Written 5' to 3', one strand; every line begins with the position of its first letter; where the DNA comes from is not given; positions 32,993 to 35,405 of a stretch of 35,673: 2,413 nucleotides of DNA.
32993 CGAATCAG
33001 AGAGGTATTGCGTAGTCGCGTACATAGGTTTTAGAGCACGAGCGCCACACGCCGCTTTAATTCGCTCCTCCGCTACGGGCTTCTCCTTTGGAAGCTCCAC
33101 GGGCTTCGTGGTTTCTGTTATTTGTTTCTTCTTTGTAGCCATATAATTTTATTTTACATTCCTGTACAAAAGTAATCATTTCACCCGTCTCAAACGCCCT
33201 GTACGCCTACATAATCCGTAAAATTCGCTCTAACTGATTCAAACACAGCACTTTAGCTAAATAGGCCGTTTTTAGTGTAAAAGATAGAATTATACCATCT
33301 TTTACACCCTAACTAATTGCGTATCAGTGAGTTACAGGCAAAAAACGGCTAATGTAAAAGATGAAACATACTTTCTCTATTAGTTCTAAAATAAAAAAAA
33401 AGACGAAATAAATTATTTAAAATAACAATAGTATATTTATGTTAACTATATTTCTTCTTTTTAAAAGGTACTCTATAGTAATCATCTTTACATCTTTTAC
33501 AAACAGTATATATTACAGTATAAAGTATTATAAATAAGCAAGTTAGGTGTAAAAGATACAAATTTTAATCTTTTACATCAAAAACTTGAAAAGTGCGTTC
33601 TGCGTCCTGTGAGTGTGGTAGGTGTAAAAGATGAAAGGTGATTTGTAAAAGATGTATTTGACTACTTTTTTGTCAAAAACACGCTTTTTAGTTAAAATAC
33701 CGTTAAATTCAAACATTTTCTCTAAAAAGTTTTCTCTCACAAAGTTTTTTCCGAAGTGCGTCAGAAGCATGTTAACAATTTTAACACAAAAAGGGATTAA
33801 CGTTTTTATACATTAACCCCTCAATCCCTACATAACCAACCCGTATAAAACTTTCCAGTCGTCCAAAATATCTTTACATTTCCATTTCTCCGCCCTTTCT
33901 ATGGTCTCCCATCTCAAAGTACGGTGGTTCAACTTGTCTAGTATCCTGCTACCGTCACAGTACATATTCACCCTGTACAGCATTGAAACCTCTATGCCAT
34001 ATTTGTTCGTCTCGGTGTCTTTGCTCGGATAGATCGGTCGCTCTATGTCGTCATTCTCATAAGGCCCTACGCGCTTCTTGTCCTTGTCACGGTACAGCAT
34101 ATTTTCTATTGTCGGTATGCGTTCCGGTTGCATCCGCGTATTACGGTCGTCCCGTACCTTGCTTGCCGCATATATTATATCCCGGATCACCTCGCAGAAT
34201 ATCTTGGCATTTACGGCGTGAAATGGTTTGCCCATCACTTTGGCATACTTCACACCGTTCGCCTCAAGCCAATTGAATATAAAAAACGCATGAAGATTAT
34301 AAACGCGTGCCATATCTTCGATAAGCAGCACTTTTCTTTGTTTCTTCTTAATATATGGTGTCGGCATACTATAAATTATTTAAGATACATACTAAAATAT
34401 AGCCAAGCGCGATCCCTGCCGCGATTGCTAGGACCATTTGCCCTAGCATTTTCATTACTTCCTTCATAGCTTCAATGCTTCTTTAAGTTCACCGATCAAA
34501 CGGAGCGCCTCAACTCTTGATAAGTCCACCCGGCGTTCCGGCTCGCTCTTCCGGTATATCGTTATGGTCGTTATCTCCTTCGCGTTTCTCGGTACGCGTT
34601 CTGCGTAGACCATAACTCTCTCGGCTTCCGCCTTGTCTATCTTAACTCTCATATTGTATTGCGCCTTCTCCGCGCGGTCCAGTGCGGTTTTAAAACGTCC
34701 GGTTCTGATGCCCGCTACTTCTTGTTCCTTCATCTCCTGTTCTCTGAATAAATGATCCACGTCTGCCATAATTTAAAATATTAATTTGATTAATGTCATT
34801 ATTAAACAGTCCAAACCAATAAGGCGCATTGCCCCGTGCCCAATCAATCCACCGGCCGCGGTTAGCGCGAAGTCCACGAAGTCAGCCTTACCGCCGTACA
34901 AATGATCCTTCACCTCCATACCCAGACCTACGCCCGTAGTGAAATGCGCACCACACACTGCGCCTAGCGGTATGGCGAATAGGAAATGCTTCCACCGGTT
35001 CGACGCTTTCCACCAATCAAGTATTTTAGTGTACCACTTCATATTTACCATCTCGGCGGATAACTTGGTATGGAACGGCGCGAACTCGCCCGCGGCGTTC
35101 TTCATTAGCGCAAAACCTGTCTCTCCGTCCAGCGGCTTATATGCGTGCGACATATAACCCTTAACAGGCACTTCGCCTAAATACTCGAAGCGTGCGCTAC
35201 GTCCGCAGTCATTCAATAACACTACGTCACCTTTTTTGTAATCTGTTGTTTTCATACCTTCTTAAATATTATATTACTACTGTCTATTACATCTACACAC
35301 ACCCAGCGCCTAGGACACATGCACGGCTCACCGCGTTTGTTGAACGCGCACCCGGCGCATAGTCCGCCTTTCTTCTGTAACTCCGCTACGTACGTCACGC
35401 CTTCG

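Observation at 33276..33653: Array B: a second copy of the same box syntax 20 kb away, at the head of the other transcription block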

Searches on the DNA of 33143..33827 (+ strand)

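Call 11: search_dna_similar(query=window:33143-33827:+, collection=phages, mode=distant, max_rows=60)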
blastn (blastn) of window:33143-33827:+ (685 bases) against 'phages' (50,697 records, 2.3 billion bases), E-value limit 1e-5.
Records with a match: 19; places in all: 39; records where one place covers at least 80% of the query: 0.
Best place of each record, by identity: 80-90% 18; 60-80% 1.
By first word of the organism name: Bacteroides 19.
By host as written in the record: Bacteroides ovatus DA687 6; Bacteroides ovatus DA735 4; Bacteroides ovatus DA745 3; Bacteroides ovatus DA668 2; Bacteroides ovatus BSC422 1; Bacteroides ovatus LG1 1; Bacteroides kribbi U7 1; Bacteroides koreensis HM3 1.
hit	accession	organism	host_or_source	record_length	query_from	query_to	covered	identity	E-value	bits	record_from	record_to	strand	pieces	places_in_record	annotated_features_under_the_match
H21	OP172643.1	Bacteroides phage BC422P2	Bacteroides ovatus BSC422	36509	210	683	69%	85.0%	5e-142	509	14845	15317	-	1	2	hypothetical protein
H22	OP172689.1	Bacteroides phage BK735P3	Bacteroides ovatus DA735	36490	210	678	68%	85.6%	2e-141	508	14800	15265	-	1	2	hypothetical protein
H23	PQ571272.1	Bacteroides phage BO1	Bacteroides ovatus LG1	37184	215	683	68%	85.2%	5e-142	510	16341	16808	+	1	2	hypothetical protein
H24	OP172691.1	Bacteroides phage BK745P1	Bacteroides ovatus DA745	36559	210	685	69%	83.5%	2e-134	485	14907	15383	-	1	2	hypothetical protein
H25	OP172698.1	Bacteroides phage BO668P1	Bacteroides ovatus DA668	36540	215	678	68%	84.0%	4e-131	473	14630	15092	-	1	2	none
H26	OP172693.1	Bacteroides phage BK745P4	Bacteroides ovatus DA745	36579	210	685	69%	81.5%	9e-120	436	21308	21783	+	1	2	none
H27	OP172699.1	Bacteroides phage BO668P2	Bacteroides ovatus DA668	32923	215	678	68%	83.3%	5e-129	466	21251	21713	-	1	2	none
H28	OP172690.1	Bacteroides phage BK735P4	Bacteroides ovatus DA735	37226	215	678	68%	82.4%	3e-119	434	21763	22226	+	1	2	none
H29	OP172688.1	Bacteroides phage BK735P2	Bacteroides ovatus DA735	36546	252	678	62%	85.8%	8e-133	480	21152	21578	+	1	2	none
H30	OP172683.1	Bacteroides phage BK687P3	Bacteroides ovatus DA687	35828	252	669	61%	84.2%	3e-126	457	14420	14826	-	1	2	none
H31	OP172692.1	Bacteroides phage BK745P3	Bacteroides ovatus DA745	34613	252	669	61%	82.1%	4e-112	411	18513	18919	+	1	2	none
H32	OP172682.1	Bacteroides phage BK687P2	Bacteroides ovatus DA687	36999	252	669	61%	81.6%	4e-111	407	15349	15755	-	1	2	none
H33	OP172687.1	Bacteroides phage BK735P1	Bacteroides ovatus DA735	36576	283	683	59%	84.9%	3e-119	434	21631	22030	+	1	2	none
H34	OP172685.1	Bacteroides phage BK687P5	Bacteroides ovatus DA687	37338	279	683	59%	83.9%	2e-115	421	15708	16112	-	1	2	none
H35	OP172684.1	Bacteroides phage BK687P4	Bacteroides ovatus DA687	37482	283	683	59%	84.4%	4e-118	431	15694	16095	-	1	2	none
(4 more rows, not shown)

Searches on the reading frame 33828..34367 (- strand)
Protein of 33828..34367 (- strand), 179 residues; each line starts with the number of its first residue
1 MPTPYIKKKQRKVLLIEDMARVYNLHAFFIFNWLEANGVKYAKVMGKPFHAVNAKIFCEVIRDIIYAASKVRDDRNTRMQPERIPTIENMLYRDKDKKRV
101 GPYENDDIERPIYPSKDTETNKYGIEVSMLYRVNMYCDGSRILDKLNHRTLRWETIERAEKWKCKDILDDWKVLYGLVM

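Call 7: search_protein_families(library=phrogs, proteins=[window:33828-34367:-], max_evalue=0.01)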
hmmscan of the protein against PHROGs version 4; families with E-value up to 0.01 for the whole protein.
window:33828-34367:- (179 aa): 0 families

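Call 36: search_protein_families(library=pfam, proteins=[window:33828-34367:-], max_evalue=0.1)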
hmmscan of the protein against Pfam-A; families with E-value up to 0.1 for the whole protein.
window:33828-34367:- (179 aa): 1 family
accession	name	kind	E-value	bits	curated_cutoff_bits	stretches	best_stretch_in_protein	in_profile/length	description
PF11495.14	Regulator_TrmB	-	0.074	12.7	22.2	0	8-67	103-163/233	Archaeal transcriptional regulator TrmB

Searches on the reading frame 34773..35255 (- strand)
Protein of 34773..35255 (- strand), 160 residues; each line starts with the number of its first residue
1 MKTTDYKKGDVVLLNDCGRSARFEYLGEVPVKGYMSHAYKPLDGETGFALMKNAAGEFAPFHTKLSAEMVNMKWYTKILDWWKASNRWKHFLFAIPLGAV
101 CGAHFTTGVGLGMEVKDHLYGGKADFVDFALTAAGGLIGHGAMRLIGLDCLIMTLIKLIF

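Call 7: search_protein_families(library=phrogs, proteins=[window:34773-35255:-], max_evalue=0.01)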
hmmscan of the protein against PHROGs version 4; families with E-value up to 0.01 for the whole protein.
window:34773-35255:- (160 aa): 1 family
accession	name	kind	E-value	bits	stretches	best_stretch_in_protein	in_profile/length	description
phrog_38535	-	unknown function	1.2e-13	52.2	1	76-146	2-77/82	-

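Call 36: search_protein_families(library=pfam, proteins=[window:34773-35255:-], max_evalue=0.1)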
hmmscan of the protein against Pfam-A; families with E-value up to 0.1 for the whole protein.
window:34773-35255:- (160 aa): 0 families
